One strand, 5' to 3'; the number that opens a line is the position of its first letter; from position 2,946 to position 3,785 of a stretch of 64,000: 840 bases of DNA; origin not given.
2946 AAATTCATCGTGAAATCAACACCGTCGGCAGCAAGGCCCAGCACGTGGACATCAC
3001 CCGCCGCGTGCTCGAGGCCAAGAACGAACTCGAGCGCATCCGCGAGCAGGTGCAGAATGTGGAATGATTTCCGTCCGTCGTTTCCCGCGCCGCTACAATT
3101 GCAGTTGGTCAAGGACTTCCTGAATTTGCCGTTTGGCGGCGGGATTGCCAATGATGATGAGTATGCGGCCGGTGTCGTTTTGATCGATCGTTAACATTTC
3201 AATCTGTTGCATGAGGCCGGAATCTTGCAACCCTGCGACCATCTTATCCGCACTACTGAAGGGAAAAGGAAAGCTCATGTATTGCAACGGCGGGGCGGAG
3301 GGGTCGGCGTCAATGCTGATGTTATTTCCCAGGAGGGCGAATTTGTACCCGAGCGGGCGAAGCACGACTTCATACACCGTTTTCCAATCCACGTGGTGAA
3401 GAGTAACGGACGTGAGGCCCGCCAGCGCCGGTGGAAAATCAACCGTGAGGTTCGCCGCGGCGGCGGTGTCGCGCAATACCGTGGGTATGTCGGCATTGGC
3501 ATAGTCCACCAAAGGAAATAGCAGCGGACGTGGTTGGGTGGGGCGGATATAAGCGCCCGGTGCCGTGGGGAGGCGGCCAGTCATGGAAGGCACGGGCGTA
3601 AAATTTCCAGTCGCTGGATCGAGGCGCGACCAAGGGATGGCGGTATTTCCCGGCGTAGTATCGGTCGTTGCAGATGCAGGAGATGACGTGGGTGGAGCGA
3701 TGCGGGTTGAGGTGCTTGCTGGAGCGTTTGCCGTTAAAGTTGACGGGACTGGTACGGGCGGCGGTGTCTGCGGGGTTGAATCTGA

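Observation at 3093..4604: One-component ECF sigma factor ending in secretin N-terminal domains (STN + NolW-like)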

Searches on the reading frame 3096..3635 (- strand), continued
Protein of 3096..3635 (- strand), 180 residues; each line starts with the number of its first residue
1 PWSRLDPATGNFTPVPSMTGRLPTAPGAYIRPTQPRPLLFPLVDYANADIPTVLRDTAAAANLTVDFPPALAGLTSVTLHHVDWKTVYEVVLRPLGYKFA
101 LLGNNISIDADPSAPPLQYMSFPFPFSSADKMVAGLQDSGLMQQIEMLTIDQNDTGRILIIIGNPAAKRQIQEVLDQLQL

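Call 33: search_protein_families(library=pfam, proteins=[P0132, P0135, P0128, P0130, P0140, P0144, P0139, P0141, P0129, P0134], max_evalue=0.01)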
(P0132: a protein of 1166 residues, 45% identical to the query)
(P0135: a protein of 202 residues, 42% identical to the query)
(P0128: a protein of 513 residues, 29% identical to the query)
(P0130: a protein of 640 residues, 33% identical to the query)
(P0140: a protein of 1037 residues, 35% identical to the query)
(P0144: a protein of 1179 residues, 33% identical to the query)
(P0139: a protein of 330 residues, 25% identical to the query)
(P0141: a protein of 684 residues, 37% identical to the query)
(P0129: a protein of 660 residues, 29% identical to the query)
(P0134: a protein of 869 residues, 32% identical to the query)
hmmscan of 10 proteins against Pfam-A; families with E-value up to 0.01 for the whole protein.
P0132 (1166 aa): 2 families
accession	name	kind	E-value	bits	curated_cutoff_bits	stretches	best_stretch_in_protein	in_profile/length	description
PF05569.17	Peptidase_M56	-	3.3e-36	125.4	31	1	24-337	7-296/296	BlaR1 peptidase M56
PF07660.19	STN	-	3.2e-09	36.8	28.4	1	617-656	2-44/52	Secretin and TonB N terminus short domain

P0135 (202 aa): 3 families
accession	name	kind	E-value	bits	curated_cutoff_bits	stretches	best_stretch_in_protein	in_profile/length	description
PF03958.22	Secretin_N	-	6.3e-11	42.8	28.2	1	148-202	1-60/69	Bacterial type II/III secretion system short domain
PF21305.2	type_II_gspD_N0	-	7.6e-09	35.7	27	1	70-135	1-71/71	GspD-like, N0 domain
PF07660.19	STN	-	4.4e-05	23.6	28.4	1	93-136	4-50/52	Secretin and TonB N terminus short domain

P0128 (513 aa): 4 families
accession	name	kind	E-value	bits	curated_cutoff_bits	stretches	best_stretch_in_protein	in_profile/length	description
PF07660.19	STN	-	2.5e-36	123.5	28.4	4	191-238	1-51/52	Secretin and TonB N terminus short domain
PF21305.2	type_II_gspD_N0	-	5.8e-23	81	27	2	172-214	2-45/71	GspD-like, N0 domain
PF00515.34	TPR_1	-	0.0045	17.2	27.8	0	72-97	2-27/34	Tetratricopeptide repeat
PF07719.23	TPR_2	-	0.0071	16.8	27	0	72-97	2-27/34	Tetratricopeptide repeat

P0130 (640 aa): 5 families
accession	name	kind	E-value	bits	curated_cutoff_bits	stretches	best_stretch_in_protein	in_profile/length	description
PF05569.17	Peptidase_M56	-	4.9e-30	105.2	31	1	26-276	11-268/296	BlaR1 peptidase M56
PF07660.19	STN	-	2.5e-13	50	28.4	2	520-562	7-51/52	Secretin and TonB N terminus short domain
PF03958.22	Secretin_N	-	4.1e-12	46.6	28.2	1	573-633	1-67/69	Bacterial type II/III secretion system short domain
PF21305.2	type_II_gspD_N0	-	1.4e-10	41.3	27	1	396-457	3-69/71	GspD-like, N0 domain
PF01435.24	Peptidase_M48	-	0.00017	21.9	20.3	1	153-235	10-99/186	Peptidase family M48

P0140 (1037 aa): 4 families
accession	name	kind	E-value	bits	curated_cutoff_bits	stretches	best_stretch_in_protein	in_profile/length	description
PF00263.26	Secretin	-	1.6e-39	135.6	27.5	1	771-938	1-166/169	Bacterial type II and III secretion system protein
PF03958.22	Secretin_N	-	4.1e-14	53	28.2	1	636-699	1-69/69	Bacterial type II/III secretion system short domain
PF21305.2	type_II_gspD_N0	-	2.9e-07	30.7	27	1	558-623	1-71/71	GspD-like, N0 domain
PF07660.19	STN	-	6.7e-06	26.2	28.4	1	579-624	2-50/52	Secretin and TonB N terminus short domain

P0144 (1179 aa): 4 families
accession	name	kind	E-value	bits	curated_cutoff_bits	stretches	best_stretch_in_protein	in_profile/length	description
PF00263.26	Secretin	-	1.5e-45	155.2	27.5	1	920-1085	1-166/169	Bacterial type II and III secretion system protein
PF03958.22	Secretin_N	-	6.2e-14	52.4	28.2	1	743-806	1-69/69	Bacterial type II/III secretion system short domain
PF21305.2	type_II_gspD_N0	-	2.4e-06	27.7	27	1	665-730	1-71/71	GspD-like, N0 domain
PF07660.19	STN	-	3.4e-06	27.2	28.4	1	685-731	1-50/52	Secretin and TonB N terminus short domain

P0139 (330 aa): 4 families
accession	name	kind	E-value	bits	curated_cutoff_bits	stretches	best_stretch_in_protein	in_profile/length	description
PF07660.19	STN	-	2.7e-08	33.9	28.4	1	130-169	13-52/52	Secretin and TonB N terminus short domain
PF03958.22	Secretin_N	-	3.4e-08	34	28.2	1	271-326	4-67/69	Bacterial type II/III secretion system short domain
PF21305.2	type_II_gspD_N0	-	0.00026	21.2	27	0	189-243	2-58/71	GspD-like, N0 domain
PF00403.32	HMA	-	0.0062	17.3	24.8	1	284-322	19-56/62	Heavy-metal-associated domain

P0141 (684 aa): 5 families
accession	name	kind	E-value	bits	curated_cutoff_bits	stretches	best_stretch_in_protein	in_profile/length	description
PF00263.26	Secretin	-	2.7e-40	138.2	27.5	1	424-594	2-169/169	Bacterial type II and III secretion system protein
PF03958.22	Secretin_N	-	8.2e-13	48.8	28.2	1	237-297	1-69/69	Bacterial type II/III secretion system short domain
PF07660.19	STN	-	2.2e-09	37.4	28.4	1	83-128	2-50/52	Secretin and TonB N terminus short domain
PF03327.19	Herpes_VP19C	-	0.0012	18.9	25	1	344-406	196-259/263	Herpesvirus capsid shell protein VP19C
PF21305.2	type_II_gspD_N0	-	0.0028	17.9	27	1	63-127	2-71/71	GspD-like, N0 domain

P0129 (660 aa): 5 families
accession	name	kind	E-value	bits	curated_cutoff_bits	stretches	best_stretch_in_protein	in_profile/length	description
PF07660.19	STN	-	7.2e-37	125.2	28.4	4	178-224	2-51/52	Secretin and TonB N terminus short domain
PF21305.2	type_II_gspD_N0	-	9.6e-19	67.5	27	1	592-638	1-48/71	GspD-like, N0 domain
PF13432.12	TPR_16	-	9e-05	23.3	32.7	1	27-90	1-59/65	Tetratricopeptide repeat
PF07719.23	TPR_2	-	0.00018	21.8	27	0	29-49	7-27/34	Tetratricopeptide repeat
PF04351.19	PilP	-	0.0031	17.9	25.6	1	404-467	64-129/146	Pilus assembly protein, PilP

P0134 (869 aa): 5 families
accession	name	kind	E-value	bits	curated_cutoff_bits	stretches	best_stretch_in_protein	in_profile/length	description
PF05569.17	Peptidase_M56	-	7.6e-26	91.4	31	1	118-283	100-268/296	BlaR1 peptidase M56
PF03544.19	TonB_C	-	1.7e-18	67.3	24.6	1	790-865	2-78/79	Gram-negative bacterial TonB protein C-terminal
PF21305.2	type_II_gspD_N0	-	4.4e-11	42.9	27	2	510-574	1-70/71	GspD-like, N0 domain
PF07660.19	STN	-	1.7e-09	37.7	28.4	1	533-577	4-51/52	Secretin and TonB N terminus short domain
PF01435.24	Peptidase_M48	-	7.4e-05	23.1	20.3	1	184-247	37-102/186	Peptidase family M48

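Call 36: fold_search(model_id=the predicted structure, library=pdb)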
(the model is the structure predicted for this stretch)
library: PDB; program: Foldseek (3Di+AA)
matches with E <= 10: 1387; with E <= 0.001: 35
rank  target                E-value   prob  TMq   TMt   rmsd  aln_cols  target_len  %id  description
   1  3oss_D                1.3e-05  1.00  0.45  0.42   9.5       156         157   12  The crystal structure of enterotoxigenic Escherichia coli GspC-GspD complex from the type II secretion system (released 2011-08-03)
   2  3jc8_Qa               1.4e-05  1.00  0.48  0.19   8.9       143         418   20  Architectural model of the type IVa pilus machine in a piliated state (released 2016-03-16)
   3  4av2_A                1.6e-05  1.00  0.44  0.25  11.9       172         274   11  Single particle electron microscopy of PilQ dodecameric complexes from Neisseria meningitidis. (released 2012-10-17)
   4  4ec5_A                2.8e-05  1.00  0.40  0.30   7.6       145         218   19  Crystal structure of the S210C (dimer) mutant from the N-terminal domain of the secretin XcpQ from Pseudomonas aerugin (released 2012-12-05)
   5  6rwk_0                5.1e-05  1.00  0.39  0.42  12.8       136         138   17  MxiD N0 N1 and MxiG C-terminal domains of the Shigella type 3 secretion system (released 2020-02-12)
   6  3ezj_A                6.5e-05  1.00  0.44  0.34   9.3       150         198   13  Crystal structure of the N-terminal domain of the secretin GspD from ETEC determined with the assistance of a nanobody (released 2009-02-17)
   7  3ezj_G                9.2e-05  1.00  0.44  0.34   9.5       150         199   12  Crystal structure of the N-terminal domain of the secretin GspD from ETEC determined with the assistance of a nanobody (released 2009-02-17)
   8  4ar0_MODEL_1_A        1.0e-04  1.00  0.45  0.51  13.8       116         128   16  N0 domain of Neisseria meningitidis Pilus assembly protein PilQ (released 2012-10-17)
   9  4ec5_B                1.1e-04  1.00  0.44  0.32   8.5       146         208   18  Crystal structure of the S210C (dimer) mutant from the N-terminal domain of the secretin XcpQ from Pseudomonas aerugin (released 2012-12-05)
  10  3ezj_E                1.4e-04  1.00  0.40  0.31  10.0       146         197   13  Crystal structure of the N-terminal domain of the secretin GspD from ETEC determined with the assistance of a nanobody (released 2009-02-17)
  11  3gr5                  1.7e-04  1.00  0.44  0.43  13.4       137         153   13  Periplasmic domain of the outer membrane secretin EscC from enteropathogenic E.coli (EPEC) (released 2009-05-19)
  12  2y9k_A                1.7e-04  1.00  0.40  0.43  13.4       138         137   14  Three-dimensional model of Salmonella's needle complex at subnanometer resolution (released 2011-03-23)
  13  3ezj_C                1.9e-04  1.00  0.43  0.33   9.7       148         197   11  Crystal structure of the N-terminal domain of the secretin GspD from ETEC determined with the assistance of a nanobody (released 2009-02-17)
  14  7ah9_5N               2.1e-04  1.00  0.42  0.13  13.4       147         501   14  Substrate-engaged type 3 secretion system needle complex from Salmonella enterica typhimurium - SpaR state 1 (released 2021-03-17)
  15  4e9j_A                2.1e-04  1.00  0.40  0.30   7.8       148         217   20  Crystal structure of the N-terminal domain of the secretin XcpQ from Pseudomonas aeruginosa (released 2012-12-05)
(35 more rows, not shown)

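Call 37: find_related_loci(query=window:3096-3572:-, collection=genome_contigs, flank=10000)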
Query window:3096-3572:- (159 aa) in genome_contigs; peptide patterns used: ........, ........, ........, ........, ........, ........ (x = any residue, [..] = any of these).
142 stretches matched a pattern, but none encodes a relative of the query by tblastn (E <= 1e-3).

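Call 39: find_related_loci(query=P0131, collection=genome_contigs, flank=8000)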
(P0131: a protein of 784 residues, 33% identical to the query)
Query P0131 (784 aa) in genome_contigs; peptide patterns used: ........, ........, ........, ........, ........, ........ (x = any residue, [..] = any of these).
278 stretches matched a pattern, but none encodes a relative of the query by tblastn (E <= 1e-3).

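Call 40: find_homologous_proteins(query=A1, max_evalue=0.001)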
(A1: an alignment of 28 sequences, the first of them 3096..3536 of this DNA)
Query A1 (28 sequences): 1499 candidates shared short words with the query, none scored E <= 0.001.

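Call 42: find_encoding_contigs(protein=P0131, flank=10000, max_places=3)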
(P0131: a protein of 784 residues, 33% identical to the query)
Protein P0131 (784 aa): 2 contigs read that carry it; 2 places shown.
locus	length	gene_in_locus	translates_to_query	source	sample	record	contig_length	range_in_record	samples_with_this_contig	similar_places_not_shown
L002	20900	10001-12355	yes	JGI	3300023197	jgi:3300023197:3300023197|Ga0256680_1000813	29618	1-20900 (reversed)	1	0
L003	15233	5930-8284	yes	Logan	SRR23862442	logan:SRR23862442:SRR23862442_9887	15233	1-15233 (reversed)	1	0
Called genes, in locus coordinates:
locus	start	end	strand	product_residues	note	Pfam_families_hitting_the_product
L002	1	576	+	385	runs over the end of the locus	PF00561:Abhydrolase_1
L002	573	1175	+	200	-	PF07021:MetW, PF13489:Methyltransf_23, PF13847:Methyltransf_31, PF08241:Methyltransf_11, PF08242:Methyltransf_12 (weak), PF13649:Methyltransf_25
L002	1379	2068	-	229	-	PF00392:GntR, PF07729:FCD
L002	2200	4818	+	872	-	PF09976:TPR_21 (faint), PF13428:TPR_14 (faint), PF00515:TPR_1 (faint), PF07719:TPR_2 (faint), PF12895:ANAPC3 (faint), PF13174:TPR_6 (faint), PF13181:TPR_8 (faint), PF09130:DUF1932 (weak), +3 more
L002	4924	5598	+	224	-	PF01618:MotA_ExbB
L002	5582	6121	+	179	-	PF02472:ExbD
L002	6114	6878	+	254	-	-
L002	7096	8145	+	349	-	-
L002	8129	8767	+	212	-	-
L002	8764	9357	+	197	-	-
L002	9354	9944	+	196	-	-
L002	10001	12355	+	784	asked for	PF03958:Secretin_N, PF00263:Secretin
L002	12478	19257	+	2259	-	PF00415:RCC1 (weak), PF25390:WD40_RLD, PF00415:RCC1, PF13540:RCC1_2, PF25390:WD40_RLD, PF00415:RCC1 (weak), PF13540:RCC1_2 (weak), PF07705:CARDB (weak), +1 more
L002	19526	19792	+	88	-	PF05717:TnpB_IS66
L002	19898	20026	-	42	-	-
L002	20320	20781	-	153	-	-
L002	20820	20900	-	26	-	?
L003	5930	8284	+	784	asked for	PF03958:Secretin_N, PF00263:Secretin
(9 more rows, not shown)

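Call 44: search_protein_families(library=pfam, proteins=[L002:7096-8145:+, L002:8129-8767:+, L002:8764-9357:+, L002:9354-9944:+, L002:6114-6878:+], max_evalue=0.01)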
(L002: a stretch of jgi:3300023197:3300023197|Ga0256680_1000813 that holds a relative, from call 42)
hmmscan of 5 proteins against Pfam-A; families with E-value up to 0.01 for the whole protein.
L002:7096-8145:+ (349 aa): 0 families

L002:8129-8767:+ (212 aa): 0 families

L002:8764-9357:+ (197 aa): 2 families
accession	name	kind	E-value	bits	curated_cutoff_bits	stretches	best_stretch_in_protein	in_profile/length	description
PF04350.18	PilO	-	0.0039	17.8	22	0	128-185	82-137/145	Pilus assembly protein, PilO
PF25526.1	LIP-1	-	0.0063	16.3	34.1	1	40-89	141-190/250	Liprin-alpha-like coiled coil domain 2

L002:9354-9944:+ (196 aa): 0 families

L002:6114-6878:+ (254 aa): 0 families

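Call 45: search_solved_structures(query=L002:7096-8145:+, max_evalue=1)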
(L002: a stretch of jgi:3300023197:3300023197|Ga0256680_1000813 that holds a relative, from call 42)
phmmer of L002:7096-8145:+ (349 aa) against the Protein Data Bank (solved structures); distinct sequences matched with E-value up to 1: 3.
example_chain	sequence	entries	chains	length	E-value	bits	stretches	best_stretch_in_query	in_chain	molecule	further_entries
2ob0_A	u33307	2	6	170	0.97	11.8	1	163-215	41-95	Human MAK3 homolog | N-acetyltransferase 13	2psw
3tfy_A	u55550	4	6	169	0.98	11.8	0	163-215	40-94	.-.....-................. 50, NatE catalytic subunit | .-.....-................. 50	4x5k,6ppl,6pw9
6wf3_A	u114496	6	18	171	0.99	11.8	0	163-215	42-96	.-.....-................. 50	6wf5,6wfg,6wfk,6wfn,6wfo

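Call 57: find_related_loci(query=window:3096-3572:-, collection=metagenome_contigs, flank=6000)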
Query window:3096-3572:- (159 aa) in metagenome_contigs; peptide patterns used: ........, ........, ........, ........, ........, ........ (x = any residue, [..] = any of these).
274 stretches matched a pattern, but none encodes a relative of the query by tblastn (E <= 1e-3).

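Call 64: fold_search(model_id=the predicted structure, library=pdb)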
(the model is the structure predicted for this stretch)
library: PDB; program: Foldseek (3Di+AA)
matches with E <= 10: 898; with E <= 0.001: 0
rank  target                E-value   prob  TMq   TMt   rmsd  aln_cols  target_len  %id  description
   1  4qvz_A                8.0e-02  0.90  0.31  0.26  12.1       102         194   13  FMRP N-terminal domain (released 2014-12-03)
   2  4qw2_A                8.0e-02  0.82  0.30  0.25  12.6        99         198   14  FMRP N-terminal domain (R138Q) (released 2014-12-03)
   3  4qvz_B                9.6e-02  0.57  0.31  0.25  13.4       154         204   14  FMRP N-terminal domain (released 2014-12-03)
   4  4ova_C                1.0e-01  0.92  0.30  0.25   7.1        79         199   13  Structure of the two tandem Tudor domains and a new identified KH0 domain from human Fragile X Mental Retardation Prot (released 2015-02-25)
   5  4qw2_B                1.2e-01  0.92  0.31  0.26   6.0        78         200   13  FMRP N-terminal domain (R138Q) (released 2014-12-03)
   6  4g08                  1.2e-01  0.82  0.30  0.34   9.9        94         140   19  Crystal structure of the periplasmic domain of InvG (released 2013-05-08)
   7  4ova_A                1.3e-01  0.51  0.31  0.25  13.1       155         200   12  Structure of the two tandem Tudor domains and a new identified KH0 domain from human Fragile X Mental Retardation Prot (released 2015-02-25)
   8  4am3_B                1.5e-01  0.84  0.26  0.08   3.7        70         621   10  Crystal structure of C. crescentus PNPase bound to RNA (released 2012-04-18)
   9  3u1k_C                1.7e-01  0.92  0.28  0.08   3.8        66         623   18  Crystal structure of human PNPase (released 2012-02-01)
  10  3u1k_B                2.0e-01  0.90  0.29  0.08   3.7        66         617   18  Crystal structure of human PNPase (released 2012-02-01)
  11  9n73_SW               2.0e-01  0.18  0.24  0.19  15.4       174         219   11  SSU processome maturation and disassembly, State G (released 2025-10-29)
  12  6rwk_0                2.1e-01  0.66  0.29  0.32   9.9        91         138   16  MxiD N0 N1 and MxiG C-terminal domains of the Shigella type 3 secretion system (released 2020-02-12)
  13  2op5_C                2.1e-01  0.57  0.22  0.29   5.5        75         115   16  CRYSTAL STRUCTURE OF A DIMERIC FERREDOXIN-LIKE PROTEIN (JCVI_PEP_1096672785533) FROM UNCULTURED MARINE ORGANISM AT 2.2 (released 2007-02-06)
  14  2cpq_MODEL_1_A        2.4e-01  0.90  0.28  0.44   3.2        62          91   13  Solution structure of the N-terminal KH domain of human FXR1 (released 2005-11-19)
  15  9s4v_B                2.7e-01  0.21  0.27  0.22   9.0       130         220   12  AcuB from Bacillus subtilis with AMP and ADP (released 2026-02-25)
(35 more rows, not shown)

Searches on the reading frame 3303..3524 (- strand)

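Call 5: search_protein_families(library=pfam, proteins=[window:3303-3524:-], max_evalue=10)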
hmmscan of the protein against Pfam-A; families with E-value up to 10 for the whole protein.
seq(74 aa): 1 family
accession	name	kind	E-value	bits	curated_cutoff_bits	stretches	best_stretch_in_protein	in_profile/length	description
PF22250.1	PFF1_C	-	0.26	11.1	24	1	29-55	147-173/246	Vacuolar membrane protease, C-terminal domain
